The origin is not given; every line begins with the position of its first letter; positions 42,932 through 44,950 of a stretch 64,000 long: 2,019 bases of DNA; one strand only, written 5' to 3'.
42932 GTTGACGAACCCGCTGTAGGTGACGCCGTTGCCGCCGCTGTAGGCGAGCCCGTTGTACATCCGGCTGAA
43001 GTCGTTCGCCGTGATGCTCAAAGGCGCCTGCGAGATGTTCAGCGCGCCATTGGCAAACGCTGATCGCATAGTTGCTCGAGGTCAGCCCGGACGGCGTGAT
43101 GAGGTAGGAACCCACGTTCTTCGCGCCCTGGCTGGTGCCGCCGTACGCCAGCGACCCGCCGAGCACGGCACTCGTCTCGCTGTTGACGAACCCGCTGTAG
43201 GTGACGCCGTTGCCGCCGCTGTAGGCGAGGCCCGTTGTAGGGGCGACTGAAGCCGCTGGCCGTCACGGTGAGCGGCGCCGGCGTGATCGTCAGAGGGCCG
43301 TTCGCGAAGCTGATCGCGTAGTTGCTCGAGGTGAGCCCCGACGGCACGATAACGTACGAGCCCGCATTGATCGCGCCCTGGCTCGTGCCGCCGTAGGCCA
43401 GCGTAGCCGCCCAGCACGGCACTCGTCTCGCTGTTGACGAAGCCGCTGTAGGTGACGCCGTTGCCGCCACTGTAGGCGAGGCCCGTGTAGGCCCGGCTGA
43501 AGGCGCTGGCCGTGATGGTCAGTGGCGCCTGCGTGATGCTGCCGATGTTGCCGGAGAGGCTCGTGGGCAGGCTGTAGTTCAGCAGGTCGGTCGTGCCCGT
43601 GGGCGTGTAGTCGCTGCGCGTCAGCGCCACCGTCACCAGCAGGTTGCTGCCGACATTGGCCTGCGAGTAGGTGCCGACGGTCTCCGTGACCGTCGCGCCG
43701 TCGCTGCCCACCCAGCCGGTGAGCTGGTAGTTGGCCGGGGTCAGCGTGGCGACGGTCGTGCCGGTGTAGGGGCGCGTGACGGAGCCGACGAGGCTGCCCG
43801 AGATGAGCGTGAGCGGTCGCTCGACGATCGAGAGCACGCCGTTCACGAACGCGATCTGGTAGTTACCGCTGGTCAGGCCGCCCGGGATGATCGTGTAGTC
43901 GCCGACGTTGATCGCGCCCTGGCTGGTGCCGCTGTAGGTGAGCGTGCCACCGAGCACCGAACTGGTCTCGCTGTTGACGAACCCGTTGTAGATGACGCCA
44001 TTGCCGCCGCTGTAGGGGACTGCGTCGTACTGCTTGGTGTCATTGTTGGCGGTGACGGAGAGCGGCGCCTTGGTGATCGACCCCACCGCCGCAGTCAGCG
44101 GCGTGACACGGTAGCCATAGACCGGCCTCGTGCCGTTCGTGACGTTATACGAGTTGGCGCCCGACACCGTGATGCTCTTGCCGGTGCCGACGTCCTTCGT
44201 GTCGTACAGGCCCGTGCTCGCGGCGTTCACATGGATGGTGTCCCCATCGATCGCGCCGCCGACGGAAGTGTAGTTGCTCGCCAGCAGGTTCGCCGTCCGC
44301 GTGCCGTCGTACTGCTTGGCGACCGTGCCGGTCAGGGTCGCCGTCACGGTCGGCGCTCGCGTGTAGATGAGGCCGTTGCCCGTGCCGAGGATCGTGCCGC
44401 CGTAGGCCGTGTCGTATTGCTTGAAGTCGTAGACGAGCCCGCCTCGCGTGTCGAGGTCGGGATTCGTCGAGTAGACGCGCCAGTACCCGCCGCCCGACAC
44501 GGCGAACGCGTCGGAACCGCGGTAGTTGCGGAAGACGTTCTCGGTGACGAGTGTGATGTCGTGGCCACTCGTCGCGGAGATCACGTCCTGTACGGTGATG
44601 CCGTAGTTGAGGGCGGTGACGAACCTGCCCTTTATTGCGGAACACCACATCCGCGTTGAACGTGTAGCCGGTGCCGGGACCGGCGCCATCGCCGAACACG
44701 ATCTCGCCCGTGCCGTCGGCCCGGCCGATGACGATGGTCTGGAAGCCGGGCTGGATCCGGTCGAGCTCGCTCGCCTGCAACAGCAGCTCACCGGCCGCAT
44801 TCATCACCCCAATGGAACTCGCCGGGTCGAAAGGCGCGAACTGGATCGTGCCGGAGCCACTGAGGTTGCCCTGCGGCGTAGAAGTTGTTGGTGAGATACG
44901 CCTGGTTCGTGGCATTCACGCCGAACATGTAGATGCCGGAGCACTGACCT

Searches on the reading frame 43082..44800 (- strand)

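Call 45: search_protein_families(library=pfam, proteins=[window:43082-44800:-], max_evalue=0.00001)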
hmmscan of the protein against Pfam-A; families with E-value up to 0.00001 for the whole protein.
window:43082-44800:- (572 aa): 2 families
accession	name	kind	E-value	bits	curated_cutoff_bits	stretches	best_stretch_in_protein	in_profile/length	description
PF18657.6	YDG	-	2.7e-23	82.5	25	2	152-216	5-69/85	YDG domain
PF18676.6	MBG_2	-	1.4e-12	48.4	25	1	247-324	1-72/72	MBG domain (YGX type)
